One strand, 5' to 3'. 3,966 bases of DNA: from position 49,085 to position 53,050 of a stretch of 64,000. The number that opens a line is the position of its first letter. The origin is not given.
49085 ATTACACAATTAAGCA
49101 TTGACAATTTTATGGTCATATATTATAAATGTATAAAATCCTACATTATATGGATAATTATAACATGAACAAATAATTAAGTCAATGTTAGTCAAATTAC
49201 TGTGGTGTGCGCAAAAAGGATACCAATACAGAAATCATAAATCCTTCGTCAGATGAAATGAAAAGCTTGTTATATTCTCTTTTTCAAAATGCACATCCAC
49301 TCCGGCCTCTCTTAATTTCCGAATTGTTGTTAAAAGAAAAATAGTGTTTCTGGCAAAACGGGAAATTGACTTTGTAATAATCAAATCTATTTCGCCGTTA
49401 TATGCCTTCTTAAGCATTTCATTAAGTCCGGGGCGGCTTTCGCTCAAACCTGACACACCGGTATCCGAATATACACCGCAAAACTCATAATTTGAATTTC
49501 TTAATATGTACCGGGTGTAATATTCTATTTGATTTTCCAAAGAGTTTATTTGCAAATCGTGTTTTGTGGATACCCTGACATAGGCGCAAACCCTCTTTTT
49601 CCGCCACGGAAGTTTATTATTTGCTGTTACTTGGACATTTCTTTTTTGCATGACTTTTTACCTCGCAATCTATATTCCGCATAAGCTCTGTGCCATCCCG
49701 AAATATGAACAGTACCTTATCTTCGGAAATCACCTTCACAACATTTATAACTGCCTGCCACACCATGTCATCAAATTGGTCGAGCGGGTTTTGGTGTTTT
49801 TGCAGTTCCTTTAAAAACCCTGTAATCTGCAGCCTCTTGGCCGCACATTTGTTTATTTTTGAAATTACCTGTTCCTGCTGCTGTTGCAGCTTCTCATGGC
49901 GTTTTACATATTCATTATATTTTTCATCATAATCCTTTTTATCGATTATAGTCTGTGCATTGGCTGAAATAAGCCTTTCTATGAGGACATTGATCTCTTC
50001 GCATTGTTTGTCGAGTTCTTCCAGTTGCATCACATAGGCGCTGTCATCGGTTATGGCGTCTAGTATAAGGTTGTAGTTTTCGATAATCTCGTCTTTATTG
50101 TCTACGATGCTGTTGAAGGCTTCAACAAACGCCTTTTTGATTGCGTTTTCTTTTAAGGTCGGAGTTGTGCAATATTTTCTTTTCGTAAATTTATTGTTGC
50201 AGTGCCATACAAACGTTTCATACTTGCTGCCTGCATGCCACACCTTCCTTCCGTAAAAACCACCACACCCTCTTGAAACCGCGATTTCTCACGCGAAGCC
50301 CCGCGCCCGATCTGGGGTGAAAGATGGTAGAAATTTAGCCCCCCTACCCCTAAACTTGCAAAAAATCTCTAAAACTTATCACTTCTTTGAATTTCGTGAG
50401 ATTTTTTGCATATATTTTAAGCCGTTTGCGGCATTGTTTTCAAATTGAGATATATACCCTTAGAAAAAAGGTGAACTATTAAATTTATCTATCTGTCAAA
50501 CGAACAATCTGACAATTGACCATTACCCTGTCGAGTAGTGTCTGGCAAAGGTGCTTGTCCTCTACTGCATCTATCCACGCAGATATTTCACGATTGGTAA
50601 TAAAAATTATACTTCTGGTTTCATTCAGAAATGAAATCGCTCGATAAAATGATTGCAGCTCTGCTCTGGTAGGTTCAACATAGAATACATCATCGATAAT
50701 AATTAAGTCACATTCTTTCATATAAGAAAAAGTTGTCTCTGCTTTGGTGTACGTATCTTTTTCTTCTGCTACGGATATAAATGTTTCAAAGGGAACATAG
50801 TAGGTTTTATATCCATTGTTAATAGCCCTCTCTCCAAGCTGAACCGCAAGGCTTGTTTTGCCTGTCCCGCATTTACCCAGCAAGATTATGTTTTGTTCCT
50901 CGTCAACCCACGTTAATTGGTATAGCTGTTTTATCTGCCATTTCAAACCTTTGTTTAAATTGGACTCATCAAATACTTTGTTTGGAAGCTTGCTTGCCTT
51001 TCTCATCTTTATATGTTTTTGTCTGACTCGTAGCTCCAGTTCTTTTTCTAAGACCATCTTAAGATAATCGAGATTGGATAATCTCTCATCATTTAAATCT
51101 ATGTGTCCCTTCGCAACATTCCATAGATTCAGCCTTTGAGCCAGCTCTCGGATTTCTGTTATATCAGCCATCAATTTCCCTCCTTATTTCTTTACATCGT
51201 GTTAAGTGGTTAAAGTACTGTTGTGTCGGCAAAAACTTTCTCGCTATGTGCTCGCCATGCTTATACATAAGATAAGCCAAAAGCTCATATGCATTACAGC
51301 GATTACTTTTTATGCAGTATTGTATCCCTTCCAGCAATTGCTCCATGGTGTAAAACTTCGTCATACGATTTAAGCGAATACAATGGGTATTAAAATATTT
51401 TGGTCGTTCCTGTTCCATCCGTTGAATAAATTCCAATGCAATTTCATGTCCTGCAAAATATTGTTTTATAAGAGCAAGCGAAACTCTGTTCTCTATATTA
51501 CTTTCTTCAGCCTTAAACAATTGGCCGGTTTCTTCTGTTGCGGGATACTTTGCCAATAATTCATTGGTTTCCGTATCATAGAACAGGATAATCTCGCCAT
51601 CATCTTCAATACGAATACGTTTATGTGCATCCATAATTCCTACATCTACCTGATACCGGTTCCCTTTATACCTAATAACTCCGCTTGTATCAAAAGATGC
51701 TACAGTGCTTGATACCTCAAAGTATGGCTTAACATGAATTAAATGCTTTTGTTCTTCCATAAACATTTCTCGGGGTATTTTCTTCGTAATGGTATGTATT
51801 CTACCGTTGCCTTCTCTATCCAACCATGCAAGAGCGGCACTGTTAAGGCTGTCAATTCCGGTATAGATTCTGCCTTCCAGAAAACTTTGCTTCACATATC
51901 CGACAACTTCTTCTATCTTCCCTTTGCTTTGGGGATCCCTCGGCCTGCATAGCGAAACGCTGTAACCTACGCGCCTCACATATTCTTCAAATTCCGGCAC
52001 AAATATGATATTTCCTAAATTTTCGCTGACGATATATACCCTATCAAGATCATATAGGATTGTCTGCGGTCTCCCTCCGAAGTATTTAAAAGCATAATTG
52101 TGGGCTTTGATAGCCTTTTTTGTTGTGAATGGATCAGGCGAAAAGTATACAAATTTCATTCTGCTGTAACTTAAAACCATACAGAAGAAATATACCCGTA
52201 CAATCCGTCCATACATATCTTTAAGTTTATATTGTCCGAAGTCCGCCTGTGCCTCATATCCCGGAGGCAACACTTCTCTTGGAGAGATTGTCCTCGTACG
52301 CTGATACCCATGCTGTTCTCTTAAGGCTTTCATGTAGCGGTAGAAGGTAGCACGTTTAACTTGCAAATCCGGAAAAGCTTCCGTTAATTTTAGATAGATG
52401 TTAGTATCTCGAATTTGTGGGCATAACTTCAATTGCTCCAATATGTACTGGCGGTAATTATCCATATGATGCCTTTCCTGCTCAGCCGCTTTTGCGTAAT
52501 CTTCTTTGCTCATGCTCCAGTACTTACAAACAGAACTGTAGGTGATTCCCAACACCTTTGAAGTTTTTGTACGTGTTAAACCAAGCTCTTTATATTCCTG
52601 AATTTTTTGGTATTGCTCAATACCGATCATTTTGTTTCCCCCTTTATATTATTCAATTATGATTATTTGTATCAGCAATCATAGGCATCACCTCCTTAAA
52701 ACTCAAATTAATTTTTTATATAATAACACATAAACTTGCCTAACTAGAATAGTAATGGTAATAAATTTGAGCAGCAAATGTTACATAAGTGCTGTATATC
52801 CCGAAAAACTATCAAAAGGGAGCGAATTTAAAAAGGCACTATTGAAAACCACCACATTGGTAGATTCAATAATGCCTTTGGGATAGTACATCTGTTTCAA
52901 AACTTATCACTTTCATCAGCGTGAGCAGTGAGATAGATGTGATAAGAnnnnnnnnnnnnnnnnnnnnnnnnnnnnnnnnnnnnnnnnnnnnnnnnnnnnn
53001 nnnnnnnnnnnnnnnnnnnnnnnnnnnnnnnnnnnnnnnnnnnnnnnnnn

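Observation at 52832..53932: Integrase bracketed by inverted hsdS conserved-region repeats: remains of a phase-variable Type I specificity switch, with its silent cassette cut by IS21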

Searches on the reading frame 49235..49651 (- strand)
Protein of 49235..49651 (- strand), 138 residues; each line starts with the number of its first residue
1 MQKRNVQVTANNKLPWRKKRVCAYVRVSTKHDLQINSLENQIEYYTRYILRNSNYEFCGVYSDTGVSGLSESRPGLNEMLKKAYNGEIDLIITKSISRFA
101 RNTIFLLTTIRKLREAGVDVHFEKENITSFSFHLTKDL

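Call 4: search_protein_families(library=pfam, proteins=[window:49235-49651:-])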
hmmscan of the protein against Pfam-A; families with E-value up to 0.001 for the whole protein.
window:49235-49651:- (138 aa): 1 family
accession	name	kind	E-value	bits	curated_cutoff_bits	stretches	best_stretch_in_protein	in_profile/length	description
PF00239.26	Resolvase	-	5.5e-26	91.8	23.3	1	22-127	2-103/145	Resolvase, N terminal domain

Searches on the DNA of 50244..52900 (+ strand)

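Call 22: search_dna_similar(query=window:50244-52900:+, collection=plasmids, mode=distant, max_rows=10)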
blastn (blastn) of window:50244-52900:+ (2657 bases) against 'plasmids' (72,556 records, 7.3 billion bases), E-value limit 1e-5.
No match.

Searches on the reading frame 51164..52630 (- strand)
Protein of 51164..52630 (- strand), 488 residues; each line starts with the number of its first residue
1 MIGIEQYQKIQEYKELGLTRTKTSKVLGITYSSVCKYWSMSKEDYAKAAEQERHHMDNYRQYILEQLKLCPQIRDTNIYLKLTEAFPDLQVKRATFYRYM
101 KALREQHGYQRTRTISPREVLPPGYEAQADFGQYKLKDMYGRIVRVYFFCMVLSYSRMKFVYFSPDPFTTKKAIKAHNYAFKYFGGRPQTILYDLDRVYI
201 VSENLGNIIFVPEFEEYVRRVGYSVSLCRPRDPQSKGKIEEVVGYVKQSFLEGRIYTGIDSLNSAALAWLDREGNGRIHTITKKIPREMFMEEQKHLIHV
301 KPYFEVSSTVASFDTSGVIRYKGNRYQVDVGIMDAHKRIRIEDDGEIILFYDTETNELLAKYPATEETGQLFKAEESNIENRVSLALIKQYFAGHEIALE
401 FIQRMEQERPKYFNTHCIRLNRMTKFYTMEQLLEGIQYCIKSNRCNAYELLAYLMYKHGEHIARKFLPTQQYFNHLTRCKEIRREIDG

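Call 4: search_protein_families(library=pfam, proteins=[window:51164-52630:-])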
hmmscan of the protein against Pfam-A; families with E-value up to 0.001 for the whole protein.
window:51164-52630:- (488 aa): 1 family
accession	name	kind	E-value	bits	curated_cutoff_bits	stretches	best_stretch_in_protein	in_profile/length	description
PF00665.32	rve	-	2e-11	44.5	32.6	1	127-233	8-102/102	Integrase core domain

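Call 45: find_homologous_proteins(query=window:51164-52630:-, max_evalue=1e-100)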
Query window:51164-52630:- (488 aa): 209 proteins with E <= 1e-100 among 6474 candidates; the best 120 are listed.
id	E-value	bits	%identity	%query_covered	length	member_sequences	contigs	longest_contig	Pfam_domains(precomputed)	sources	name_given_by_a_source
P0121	0.0e+0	1063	95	100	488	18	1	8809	PF00665.33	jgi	-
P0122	0.0e+0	1016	97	93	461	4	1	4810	PF00665.33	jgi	jgi:transposase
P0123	1.0e-289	979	85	100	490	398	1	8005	PF00665.33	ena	-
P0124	5.2e-282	954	84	100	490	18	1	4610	PF00665.33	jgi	-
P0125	7.3e-274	927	81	100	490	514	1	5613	PF00665.33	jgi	jgi:transposase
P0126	5.7e-270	914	79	100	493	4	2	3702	PF00665.33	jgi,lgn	jgi:transposase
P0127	4.6e-248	842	73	100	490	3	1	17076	PF00665.33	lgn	-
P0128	8.8e-215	732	63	100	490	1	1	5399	PF00665.33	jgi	-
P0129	1.6e-213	728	64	100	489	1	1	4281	PF00665.33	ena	-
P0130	3.5e-184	631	86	64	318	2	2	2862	PF00665.33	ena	-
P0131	5.1e-183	627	80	68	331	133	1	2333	-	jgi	-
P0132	7.1e-167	574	53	100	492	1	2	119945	PF00665.33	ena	-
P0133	3.5e-159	549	52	100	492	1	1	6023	PF00665.33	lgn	-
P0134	1.8e-155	537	50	100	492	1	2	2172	PF00665.33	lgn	-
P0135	3.5e-155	536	49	100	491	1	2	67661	PF00665.33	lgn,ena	-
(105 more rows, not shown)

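Call 46: find_encoding_contigs(protein=P0121, flank=4000, max_places=4)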
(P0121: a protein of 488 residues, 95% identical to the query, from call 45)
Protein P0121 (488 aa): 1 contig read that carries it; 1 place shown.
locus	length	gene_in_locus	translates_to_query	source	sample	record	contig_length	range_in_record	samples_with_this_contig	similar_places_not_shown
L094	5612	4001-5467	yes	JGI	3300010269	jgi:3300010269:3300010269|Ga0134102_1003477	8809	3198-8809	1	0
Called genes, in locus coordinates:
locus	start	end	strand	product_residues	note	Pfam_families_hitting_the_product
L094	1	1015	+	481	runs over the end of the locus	PF08665:PglZ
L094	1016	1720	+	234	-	-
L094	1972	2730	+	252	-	-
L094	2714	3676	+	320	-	PF08843:AbiEii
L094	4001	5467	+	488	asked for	PF00665:rve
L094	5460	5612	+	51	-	?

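Call 47: find_encoding_contigs(protein=P0123, flank=4000, max_places=4)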
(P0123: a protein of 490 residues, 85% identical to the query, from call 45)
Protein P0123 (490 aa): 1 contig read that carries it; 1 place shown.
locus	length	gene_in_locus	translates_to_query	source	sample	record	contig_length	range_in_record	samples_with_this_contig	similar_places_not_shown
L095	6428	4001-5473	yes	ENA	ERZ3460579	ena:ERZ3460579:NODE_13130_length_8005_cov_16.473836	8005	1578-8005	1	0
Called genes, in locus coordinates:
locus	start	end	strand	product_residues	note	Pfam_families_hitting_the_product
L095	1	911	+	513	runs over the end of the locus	PF00665:rve (weak), PF22483:Mu-transpos_C_2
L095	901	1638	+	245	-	PF01695:IstB_IS21, PF00308:Bac_DnaA (faint)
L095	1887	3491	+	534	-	PF13007:LZ_Tnp_IS66 (weak), PF03050:DDE_Tnp_IS66, PF13817:DDE_Tnp_IS66_C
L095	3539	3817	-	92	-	PF01527:HTH_Tnp_1 (faint), PF09607:BrkDBD (faint), PF13518:HTH_28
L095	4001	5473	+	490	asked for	PF00665:rve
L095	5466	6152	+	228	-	PF01695:IstB_IS21, PF00308:Bac_DnaA (weak), PF20720:nSTAND3 (faint)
